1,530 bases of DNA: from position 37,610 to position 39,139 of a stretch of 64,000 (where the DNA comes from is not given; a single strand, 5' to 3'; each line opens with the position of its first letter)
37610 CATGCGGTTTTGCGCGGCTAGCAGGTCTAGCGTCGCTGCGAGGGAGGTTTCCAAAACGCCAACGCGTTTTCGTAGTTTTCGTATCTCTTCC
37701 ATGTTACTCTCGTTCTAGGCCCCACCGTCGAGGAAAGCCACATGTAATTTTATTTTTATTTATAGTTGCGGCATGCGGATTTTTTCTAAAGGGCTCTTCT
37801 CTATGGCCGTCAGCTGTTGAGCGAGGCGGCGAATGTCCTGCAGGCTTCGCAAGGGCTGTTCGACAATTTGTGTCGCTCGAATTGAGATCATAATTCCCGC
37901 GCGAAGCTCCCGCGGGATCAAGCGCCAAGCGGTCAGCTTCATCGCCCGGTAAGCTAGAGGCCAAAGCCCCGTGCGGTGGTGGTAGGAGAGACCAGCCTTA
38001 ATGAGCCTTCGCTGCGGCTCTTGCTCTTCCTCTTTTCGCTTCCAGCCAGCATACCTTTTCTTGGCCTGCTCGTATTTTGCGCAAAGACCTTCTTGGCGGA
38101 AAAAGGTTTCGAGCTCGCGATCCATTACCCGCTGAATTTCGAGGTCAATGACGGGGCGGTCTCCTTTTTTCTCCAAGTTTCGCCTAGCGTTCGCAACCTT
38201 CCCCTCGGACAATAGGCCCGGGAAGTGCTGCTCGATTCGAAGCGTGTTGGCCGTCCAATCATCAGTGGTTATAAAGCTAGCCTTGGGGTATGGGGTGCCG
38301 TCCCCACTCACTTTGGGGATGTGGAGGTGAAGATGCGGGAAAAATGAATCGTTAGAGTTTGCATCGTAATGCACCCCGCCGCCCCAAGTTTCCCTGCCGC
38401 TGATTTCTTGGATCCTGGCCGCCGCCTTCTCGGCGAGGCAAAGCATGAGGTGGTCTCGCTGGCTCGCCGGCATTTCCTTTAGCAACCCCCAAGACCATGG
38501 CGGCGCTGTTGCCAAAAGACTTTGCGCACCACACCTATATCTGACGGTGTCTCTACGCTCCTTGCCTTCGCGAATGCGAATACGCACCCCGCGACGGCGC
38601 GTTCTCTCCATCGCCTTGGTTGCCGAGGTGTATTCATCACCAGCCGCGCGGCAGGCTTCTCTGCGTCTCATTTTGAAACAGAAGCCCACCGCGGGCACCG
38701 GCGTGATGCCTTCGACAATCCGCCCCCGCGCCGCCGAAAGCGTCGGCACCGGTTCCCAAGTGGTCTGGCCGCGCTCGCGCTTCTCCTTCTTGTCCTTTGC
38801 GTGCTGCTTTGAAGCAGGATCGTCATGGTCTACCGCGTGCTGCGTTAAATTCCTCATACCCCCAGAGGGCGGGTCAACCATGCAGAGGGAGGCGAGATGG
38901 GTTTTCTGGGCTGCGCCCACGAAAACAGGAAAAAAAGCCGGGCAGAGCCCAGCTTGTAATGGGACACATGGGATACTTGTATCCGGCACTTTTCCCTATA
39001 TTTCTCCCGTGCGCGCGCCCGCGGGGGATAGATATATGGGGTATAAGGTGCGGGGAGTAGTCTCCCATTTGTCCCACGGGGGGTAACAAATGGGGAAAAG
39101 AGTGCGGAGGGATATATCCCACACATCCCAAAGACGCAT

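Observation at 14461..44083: ~29.6-kb integrative island in tRNA-Leu(UAA) bounded by a 68-bp direct repeat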

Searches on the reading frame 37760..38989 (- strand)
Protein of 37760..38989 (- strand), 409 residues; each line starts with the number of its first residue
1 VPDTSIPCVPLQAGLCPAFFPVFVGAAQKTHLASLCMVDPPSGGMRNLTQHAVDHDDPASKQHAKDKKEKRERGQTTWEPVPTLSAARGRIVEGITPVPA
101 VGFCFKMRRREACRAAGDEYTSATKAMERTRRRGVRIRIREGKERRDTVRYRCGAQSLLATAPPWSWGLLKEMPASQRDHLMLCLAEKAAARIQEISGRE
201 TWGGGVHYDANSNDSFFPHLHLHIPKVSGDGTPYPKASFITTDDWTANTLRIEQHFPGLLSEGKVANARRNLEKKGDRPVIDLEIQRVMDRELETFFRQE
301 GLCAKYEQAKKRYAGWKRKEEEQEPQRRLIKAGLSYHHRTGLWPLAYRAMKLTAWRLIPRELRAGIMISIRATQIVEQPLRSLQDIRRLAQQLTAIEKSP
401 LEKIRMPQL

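Call 8: search_protein_families(library=pfam, proteins=[window:37760-38989:-], max_evalue=0.01)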
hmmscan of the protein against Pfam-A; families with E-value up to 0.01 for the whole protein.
window:37760-38989:- (409 aa): 0 families

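Call 32: search_protein_families(library=phrogs, proteins=[window:37760-38989:-], max_evalue=0.01)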
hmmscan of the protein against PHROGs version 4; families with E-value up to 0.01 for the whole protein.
window:37760-38989:- (409 aa): 0 families

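Call 34: find_homologous_proteins(query=window:37760-38989:-)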
Query window:37760-38989:- (409 aa): 13 proteins with E <= 0.001 among 6437 candidates.
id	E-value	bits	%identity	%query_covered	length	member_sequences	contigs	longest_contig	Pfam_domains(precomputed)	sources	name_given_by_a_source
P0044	4.1e-245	831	100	89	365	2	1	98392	-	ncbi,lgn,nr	ncbi:MAG: hypothetical protein IAE97_07490 [Chthoniobacterales bacterium]|nr:hypothetical protein [C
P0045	2.9e-133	463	61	82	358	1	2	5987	-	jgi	jgi:hypothetical protein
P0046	2.4e-126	440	58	83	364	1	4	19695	-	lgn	-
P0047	4.5e-125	436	57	84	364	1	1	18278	-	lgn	-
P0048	2.4e-109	384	55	82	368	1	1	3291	-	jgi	jgi:hypothetical protein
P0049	7.9e-87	310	46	81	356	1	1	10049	-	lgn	-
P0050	6.3e-84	301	44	82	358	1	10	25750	-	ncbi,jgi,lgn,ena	jgi:hypothetical protein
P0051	1.4e-81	293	42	85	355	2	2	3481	-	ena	-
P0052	2.6e-79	285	45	83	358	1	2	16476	-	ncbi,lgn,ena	-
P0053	1.6e-70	256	40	84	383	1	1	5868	-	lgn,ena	-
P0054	2.3e-68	249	43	76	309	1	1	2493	-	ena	-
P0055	1.1e-23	102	29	71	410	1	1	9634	-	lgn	-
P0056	1.3e-20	92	29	71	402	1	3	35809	-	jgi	jgi:hypothetical protein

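Call 37: search_solved_structures(query=A1, max_evalue=10)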
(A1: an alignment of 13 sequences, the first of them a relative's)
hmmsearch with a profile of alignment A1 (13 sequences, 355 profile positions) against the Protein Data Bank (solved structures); distinct sequences matched with E-value up to 10: 3.
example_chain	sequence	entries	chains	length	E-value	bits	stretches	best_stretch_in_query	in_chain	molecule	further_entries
8snb_1o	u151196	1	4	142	0.022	17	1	68-164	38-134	Meiosis-specific nuclear structural protein 1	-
8u4c_C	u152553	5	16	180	0.071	15.4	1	185-235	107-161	Insulin-like growth factor II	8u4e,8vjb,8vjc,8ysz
3dpl_C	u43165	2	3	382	0.25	13.6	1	205-273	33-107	Cullin-5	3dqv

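Call 38: search_protein_families(library=ncbifam, proteins=[P0044], max_evalue=0.01)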
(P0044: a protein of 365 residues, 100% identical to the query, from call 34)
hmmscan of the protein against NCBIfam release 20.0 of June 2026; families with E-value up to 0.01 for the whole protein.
P0044 (365 aa): 0 families

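Call 39: find_encoding_contigs(protein=P0050, flank=10000, max_places=3)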
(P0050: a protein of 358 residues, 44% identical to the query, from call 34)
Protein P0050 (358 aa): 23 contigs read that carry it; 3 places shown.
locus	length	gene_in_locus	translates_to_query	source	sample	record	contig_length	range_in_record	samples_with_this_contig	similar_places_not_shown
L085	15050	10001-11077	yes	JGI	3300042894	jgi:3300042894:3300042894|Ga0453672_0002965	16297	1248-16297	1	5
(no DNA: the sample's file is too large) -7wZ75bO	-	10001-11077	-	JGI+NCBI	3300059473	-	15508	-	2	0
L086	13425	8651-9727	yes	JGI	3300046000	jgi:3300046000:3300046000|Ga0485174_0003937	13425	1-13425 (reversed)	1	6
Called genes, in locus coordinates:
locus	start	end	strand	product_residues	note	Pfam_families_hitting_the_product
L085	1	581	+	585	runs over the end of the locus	PF00239:Resolvase, PF07508:Recombinase (weak)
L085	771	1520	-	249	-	-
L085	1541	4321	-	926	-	PF18884:TSP3_bac (faint)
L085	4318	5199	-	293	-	-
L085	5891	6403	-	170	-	-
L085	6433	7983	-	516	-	-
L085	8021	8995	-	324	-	-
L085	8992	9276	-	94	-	-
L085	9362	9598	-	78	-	-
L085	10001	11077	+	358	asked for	-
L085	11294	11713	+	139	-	-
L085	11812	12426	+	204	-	-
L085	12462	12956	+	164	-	-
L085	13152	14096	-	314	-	PF04326:SLFN_AlbA_2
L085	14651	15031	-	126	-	PF11870:LutB_C (weak)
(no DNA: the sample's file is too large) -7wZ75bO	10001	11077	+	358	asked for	-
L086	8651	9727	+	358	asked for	-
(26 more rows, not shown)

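Call 40: find_encoding_contigs(protein=P0056, flank=10000, max_places=2)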
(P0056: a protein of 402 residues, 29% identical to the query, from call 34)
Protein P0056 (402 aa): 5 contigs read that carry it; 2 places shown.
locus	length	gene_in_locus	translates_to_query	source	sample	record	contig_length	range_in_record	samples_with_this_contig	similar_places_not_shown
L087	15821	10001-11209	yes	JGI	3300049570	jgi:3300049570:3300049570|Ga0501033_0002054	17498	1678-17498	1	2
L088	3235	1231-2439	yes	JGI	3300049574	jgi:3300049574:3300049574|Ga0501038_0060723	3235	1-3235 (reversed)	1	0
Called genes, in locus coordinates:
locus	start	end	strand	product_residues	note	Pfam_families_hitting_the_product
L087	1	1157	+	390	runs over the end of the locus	-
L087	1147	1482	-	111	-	-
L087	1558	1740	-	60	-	-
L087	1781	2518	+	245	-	-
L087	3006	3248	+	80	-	-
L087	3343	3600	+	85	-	-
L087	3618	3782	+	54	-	-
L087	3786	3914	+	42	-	-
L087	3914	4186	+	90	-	-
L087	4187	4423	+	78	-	-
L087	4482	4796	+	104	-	-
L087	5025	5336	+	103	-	-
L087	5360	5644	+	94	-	-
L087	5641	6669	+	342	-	-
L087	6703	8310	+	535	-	PF19263:DUF5906 (weak)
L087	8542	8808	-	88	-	-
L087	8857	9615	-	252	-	PF01844:HNH (weak)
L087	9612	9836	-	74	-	-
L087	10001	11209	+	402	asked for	-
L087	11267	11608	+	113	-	-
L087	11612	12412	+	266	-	-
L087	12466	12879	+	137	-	-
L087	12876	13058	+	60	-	-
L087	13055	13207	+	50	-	-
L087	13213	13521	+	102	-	-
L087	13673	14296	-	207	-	-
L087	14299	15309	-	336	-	PF12358:DUF3644, PF18740:EC042_2821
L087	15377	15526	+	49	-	-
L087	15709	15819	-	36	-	?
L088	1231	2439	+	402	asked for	-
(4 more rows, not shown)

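Call 42: predict_structure(alignment_id=A1)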
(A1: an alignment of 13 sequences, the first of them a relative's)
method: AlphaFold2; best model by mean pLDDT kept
length: 365 residues; sequences in the alignment: 13
mean_pLDDT: 78.1   pTM: 0.73
mean pLDDT of the five models: 78.1, 77.6, 77.0, 76.5, 76.0
residues with pLDDT >= 90: 177; 70-90: 74; 50-70: 44; < 50: 70
segments of 3 or more residues with pLDDT < 50: 32-54, 303-310, 327-339, 341-365
pLDDT, mean of each block of 10 residues (from residue 1): 86 88 78 40 33 63 94 95 94 86 90 93 89 95 98 96 72 89 93 91 92 93 94 94 96 96 94 86 70 62 49 60 52 44 46 40 31
secondary structure, 60 per line:
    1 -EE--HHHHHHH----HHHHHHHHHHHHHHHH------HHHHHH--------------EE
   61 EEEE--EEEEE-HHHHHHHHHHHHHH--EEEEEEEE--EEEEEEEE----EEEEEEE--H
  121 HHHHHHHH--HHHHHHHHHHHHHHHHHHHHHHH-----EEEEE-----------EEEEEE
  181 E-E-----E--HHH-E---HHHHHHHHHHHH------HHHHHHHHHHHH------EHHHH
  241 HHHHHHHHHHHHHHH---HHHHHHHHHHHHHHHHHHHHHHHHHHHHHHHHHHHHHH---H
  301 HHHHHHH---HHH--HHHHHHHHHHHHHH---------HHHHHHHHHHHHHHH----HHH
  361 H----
elements in order: H6-12 H17-32 H39-44 E59-64 E67-71 H73-86 E89-96 E99-106 E111-117 H120-128 H131-153 E159-163 E175-181 H200-211 H218-229 H237-255 H259-296 H300-307 H316-329 H339-353 H358-361

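Call 45: fold_search(model_id=the predicted structure, library=pdb)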
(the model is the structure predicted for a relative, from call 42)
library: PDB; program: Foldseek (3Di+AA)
matches with E <= 10: 87; with E <= 0.001: 0
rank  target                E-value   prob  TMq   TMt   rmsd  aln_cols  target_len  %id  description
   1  1qx0_A                1.8e-01  0.57  0.18  0.22  12.6       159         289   12  CONJUGATIVE RELAXASE TRWC IN COMPLEX WITH ORIT DNA. METAL-BOUND STRUCTURE (released 2003-11-25)
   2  3l57_A                1.8e-01  0.35  0.22  0.33  14.6       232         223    9  Crystal Structure of the Plasmid pCU1 TraI Relaxase Domain (released 2010-05-19)
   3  1omh_A                3.0e-01  0.30  0.17  0.21  12.7       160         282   16  Conjugative Relaxase TrwC in complex with OriT Dna. Metal-free structure. (released 2003-11-25)
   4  9f12_H                7.7e-01  0.09  0.18  0.12  23.0       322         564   11  CryoEM structure of the F plasmid relaxosome with oriT DNA ss-27_-3ds-2_+143 and TraI its TE mode, derived from ss-27_ (released 2025-06-04)
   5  5adz_A                8.2e-01  0.10  0.14  0.10  12.9       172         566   12  Ether Lipid-Generating Enzyme AGPS in complex with inhibitor 1a (released 2015-09-23)
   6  8gme_D                1.2e+00  0.03  0.08  0.08  16.8       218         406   10  Crystal structure of the gp32-Dda-dT17 complex (released 2023-06-28)
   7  6gou_A                1.3e+00  0.10  0.14  0.10  11.7       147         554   12  Development of Alkyl Glycerone Phosphate Synthase Inhibitors: Complex with Inhibitor 2I (released 2019-01-02)
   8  2oau_A                1.3e+00  0.03  0.11  0.15  22.9       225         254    9  Mechanosensitive Channel of Small Conductance (MscS) (released 2007-01-09)
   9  5ae3_A                1.4e+00  0.08  0.13  0.10  12.8       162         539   12  Ether Lipid-Generating Enzyme AGPS in complex with antimycin A (released 2015-09-09)
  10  4bca_B                1.6e+00  0.06  0.13  0.10  13.2       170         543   12  MAMMALIAN ALKYLDIHYDROXYACETONEPHOSPHATE SYNTHASE: Tyr578Phe mutant (released 2012-11-07)
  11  6gou_B                2.0e+00  0.08  0.14  0.10  11.7       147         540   12  Development of Alkyl Glycerone Phosphate Synthase Inhibitors: Complex with Inhibitor 2I (released 2019-01-02)
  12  1dvo                  2.2e+00  0.06  0.09  0.14  13.8       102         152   13  THE X-RAY CRYSTAL STRUCTURE OF FINO, A REPRESSOR OF BACTERIAL CONJUGATION (released 2000-07-19)
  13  5ae2_B                2.2e+00  0.06  0.13  0.10  13.4       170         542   11  Ether Lipid-Generating Enzyme AGPS in complex with inhibitor 1e (released 2015-09-09)
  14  4bc7_D                2.2e+00  0.06  0.14  0.10  13.7       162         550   12  MAMMALIAN ALKYLDIHYDROXYACETONEPHOSPHATE SYNTHASE: Arg419His mutant (released 2012-11-07)
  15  3upu_A                2.2e+00  0.02  0.08  0.07  18.2       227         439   11  Crystal structure of the T4 Phage SF1B Helicase Dda (released 2012-06-20)
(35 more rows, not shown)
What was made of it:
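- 37760..38857 (-): HUH/3-His protein (365 aa from the ATG at 38857): a divergent relaxase-like nuclease. AF2 model pLDDT 78; the top four Foldseek PDB hits are TrwC/TraI relaxases, but weak (E 0.18) (calls 42, 45).
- The Foldseek hits have E 0.18 and TM about 0.2 (call 45).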

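Call 53: search_protein_representatives(alignment_id=A1)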
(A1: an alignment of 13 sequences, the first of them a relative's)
Query: 13 sequences, 355 profile positions. Proteins with E-value up to 0.001 (for the whole library): 69; up to 1e-10: 45; up to 1e-30: 28. The best 69 are listed.
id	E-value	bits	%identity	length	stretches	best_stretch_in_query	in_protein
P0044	1.5e-160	550.5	-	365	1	1-346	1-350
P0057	6.4e-146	502.4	-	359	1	1-354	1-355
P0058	1.3e-145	501.4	-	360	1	2-336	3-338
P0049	1.9e-144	497.5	-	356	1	1-354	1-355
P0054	4.1e-138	476.7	-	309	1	54-354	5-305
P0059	2.9e-126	437.7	-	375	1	1-354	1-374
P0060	1.5e-123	428.8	-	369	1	2-338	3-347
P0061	1.1e-118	412.8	-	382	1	1-334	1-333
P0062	2.9e-113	395.0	-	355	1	1-353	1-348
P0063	4.8e-108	377.8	-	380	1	3-345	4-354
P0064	1.9e-103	362.7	-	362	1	2-338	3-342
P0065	6.4e-103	360.9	-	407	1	1-339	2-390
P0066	1.6e-97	343.2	-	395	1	2-337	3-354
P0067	1.1e-94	333.9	-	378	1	2-352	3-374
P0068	1.2e-92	327.2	-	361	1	2-333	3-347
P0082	5.1e-25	104.7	-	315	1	2-279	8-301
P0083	2.6e-22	95.8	-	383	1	7-287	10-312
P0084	1.1e-21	93.8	-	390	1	2-330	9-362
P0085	9.6e-20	87.4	-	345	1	8-302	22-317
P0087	3.2e-18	82.4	-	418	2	116-310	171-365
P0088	2.4e-15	72.9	-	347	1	7-279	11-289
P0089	9.0e-15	71.0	-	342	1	2-287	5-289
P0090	1.1e-14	70.7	-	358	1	5-284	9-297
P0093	2.2e-13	66.4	-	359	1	5-275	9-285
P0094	2.5e-13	66.3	-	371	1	2-274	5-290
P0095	1.8e-12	63.5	-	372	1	5-274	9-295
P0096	1.3e-11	60.6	-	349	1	7-232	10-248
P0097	3.7e-11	59.1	-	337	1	7-286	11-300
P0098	7.9e-11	58.0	-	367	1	2-274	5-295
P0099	6.5e-10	55.0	-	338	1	2-279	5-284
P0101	3.1e-08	49.5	-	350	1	8-272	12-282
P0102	9.4e-08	47.9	-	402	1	5-270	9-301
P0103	1.8e-07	47.0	-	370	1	2-279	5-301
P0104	2.3e-07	46.6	-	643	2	132-272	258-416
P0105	2.8e-07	46.4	-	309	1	17-286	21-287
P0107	1.7e-06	43.8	-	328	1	7-250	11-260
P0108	1.9e-06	43.6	-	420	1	8-284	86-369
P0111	7.2e-06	41.7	-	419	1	2-179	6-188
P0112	1.2e-05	41.0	-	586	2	71-192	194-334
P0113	1.8e-05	40.4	-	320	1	16-249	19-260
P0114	2.0e-05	40.2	-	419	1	10-243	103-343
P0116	3.2e-05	39.6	-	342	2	82-267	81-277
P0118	6.4e-05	38.6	-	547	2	5-41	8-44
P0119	1.1e-04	37.8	-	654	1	116-281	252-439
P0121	4.4e-04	35.8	-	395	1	125-182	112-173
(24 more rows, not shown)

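Call 55: search_protein_families(library=pfam, alignment_id=A2, max_evalue=0.01)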
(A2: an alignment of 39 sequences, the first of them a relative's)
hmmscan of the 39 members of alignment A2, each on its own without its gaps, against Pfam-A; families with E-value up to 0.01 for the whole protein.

A. member 1, P0044 (365 aa): 0 families

B. families by the number of members that match (of 39 scanned): 6 families
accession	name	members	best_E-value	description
PF03432.20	Relaxase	3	4e-05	MobA/VirD2-like, nuclease domain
PF21924.1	XRCC4_CC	1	0.0021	XRCC4 coiled-coil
PF16043.11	DUF4795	1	0.0024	Domain of unknown function (DUF4795)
PF06005.17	ZapB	1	0.0046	Cell division protein ZapB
PF02183.23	HALZ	1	0.0065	Homeobox associated leucine zipper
PF13094.11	CENP-Q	1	0.0099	CENP-Q, a CENPA-CAD centromere complex subunit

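Call 68: find_related_loci(query=A1, collection=viral_contigs, flank=10000)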
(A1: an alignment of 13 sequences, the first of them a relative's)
Query A1 (365 aa) in viral_contigs; peptide patterns used: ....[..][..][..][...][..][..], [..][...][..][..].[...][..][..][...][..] (x = any residue, [..] = any of these).
39 stretches matched a pattern, but none encodes a relative of the query by tblastn (E <= 1e-3).

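Call 71: find_related_loci(query=A3, collection=metagenome_contigs, flank=10000)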
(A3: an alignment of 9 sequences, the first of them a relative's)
Query A3 (365 aa) in metagenome_contigs; peptide patterns used: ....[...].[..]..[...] (x = any residue, [..] = any of these).
29 stretches matched a pattern; 2 encode a relative of the query (tblastn E <= 1e-3); 2 distinct loci.
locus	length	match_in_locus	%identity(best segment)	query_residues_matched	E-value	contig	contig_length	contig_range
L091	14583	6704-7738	41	2-349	4e-84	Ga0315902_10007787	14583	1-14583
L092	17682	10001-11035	41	2-349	4e-84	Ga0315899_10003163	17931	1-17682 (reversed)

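Call 76: search_protein_families(library=pfam, proteins=[L085:8992-9276:-, L087:5360-5644:+, L085:8021-8995:-, L087:5641-6669:+], max_evalue=0.1)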
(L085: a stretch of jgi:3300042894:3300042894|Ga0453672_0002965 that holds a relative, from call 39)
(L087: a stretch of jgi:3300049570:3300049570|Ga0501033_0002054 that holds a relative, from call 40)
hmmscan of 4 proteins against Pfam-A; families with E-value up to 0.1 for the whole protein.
L085:8992-9276:- (94 aa): 0 families

L087:5360-5644:+ (94 aa): 1 family
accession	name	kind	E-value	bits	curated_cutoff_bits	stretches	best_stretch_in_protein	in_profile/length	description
PF23921.1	DUF7260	-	0.052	13.4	27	1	33-71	77-113/242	Domain of unknown function (DUF7260)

L085:8021-8995:- (324 aa): 0 families

L087:5641-6669:+ (342 aa): 0 families
